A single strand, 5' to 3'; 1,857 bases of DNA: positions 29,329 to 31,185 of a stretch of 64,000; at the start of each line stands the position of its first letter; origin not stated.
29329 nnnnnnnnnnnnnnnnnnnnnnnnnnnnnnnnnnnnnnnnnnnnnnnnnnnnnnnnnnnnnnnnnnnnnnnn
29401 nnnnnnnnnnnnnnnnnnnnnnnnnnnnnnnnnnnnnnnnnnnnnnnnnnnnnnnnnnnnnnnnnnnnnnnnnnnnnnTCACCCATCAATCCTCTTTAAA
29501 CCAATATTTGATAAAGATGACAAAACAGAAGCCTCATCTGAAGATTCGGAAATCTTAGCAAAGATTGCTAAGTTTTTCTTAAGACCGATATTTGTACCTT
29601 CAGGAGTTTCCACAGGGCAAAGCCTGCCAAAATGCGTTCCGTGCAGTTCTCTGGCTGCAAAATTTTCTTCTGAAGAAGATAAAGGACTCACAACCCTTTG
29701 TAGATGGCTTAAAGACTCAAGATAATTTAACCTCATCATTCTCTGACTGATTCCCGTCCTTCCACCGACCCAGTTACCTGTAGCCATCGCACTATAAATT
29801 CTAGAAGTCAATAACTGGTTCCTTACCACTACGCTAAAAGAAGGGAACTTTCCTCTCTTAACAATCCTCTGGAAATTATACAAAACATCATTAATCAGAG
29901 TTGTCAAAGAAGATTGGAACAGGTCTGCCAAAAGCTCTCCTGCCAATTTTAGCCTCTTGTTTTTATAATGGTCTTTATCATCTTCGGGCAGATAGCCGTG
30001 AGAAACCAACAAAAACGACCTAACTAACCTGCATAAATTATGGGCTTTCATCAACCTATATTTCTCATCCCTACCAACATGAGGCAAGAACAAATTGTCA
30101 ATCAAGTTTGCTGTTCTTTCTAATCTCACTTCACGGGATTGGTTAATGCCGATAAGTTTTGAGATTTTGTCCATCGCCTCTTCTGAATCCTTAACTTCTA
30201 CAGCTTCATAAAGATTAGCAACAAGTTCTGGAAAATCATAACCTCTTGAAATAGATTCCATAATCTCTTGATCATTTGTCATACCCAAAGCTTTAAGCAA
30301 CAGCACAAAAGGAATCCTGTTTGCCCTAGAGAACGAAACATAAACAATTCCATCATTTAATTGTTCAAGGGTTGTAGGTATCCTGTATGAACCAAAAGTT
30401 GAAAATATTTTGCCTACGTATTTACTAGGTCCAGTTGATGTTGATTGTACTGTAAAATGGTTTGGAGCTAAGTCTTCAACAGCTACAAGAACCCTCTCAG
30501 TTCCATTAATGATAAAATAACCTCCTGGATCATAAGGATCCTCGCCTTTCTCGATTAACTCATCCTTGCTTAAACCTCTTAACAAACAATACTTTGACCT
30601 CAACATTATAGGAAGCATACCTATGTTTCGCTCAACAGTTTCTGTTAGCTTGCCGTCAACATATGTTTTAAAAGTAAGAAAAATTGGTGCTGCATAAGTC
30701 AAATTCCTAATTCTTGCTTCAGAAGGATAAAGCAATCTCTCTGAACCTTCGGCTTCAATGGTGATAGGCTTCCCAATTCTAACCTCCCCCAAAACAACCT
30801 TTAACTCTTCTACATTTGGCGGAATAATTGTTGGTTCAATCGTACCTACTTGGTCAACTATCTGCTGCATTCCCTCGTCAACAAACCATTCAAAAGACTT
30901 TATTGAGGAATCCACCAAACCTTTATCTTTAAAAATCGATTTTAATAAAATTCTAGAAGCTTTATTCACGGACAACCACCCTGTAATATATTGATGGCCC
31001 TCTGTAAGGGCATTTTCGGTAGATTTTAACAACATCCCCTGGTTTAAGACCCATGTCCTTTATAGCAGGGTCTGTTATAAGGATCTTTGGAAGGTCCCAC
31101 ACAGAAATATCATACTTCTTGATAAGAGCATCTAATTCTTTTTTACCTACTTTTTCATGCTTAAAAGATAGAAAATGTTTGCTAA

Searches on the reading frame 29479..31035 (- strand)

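Call 59: search_protein_families(library=ncbifam, proteins=[window:29479-31035:-], max_evalue=1e-20)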
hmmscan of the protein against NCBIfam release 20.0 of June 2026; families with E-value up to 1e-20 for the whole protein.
window:29479-31035:- (518 aa): 4 families
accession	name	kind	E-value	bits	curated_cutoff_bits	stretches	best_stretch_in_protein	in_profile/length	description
NF007175.0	PRK09606.1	equivalog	2.3e-172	573.9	355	1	26-516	3-491/496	DNA-directed RNA polymerase subunit B''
NF006335.0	PRK08565.1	equivalog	2.2e-161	538.8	1402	1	27-516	13-501/1116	DNA-directed RNA polymerase subunit B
NF001616.1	PRK00405.1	equivalog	1.7e-34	118.8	896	1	324-497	311-479/1096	DNA-directed RNA polymerase subunit beta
TIGR02013.1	rpoB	equivalog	2.2e-30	105.1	801.15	1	328-497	372-536/1238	DNA-directed RNA polymerase subunit beta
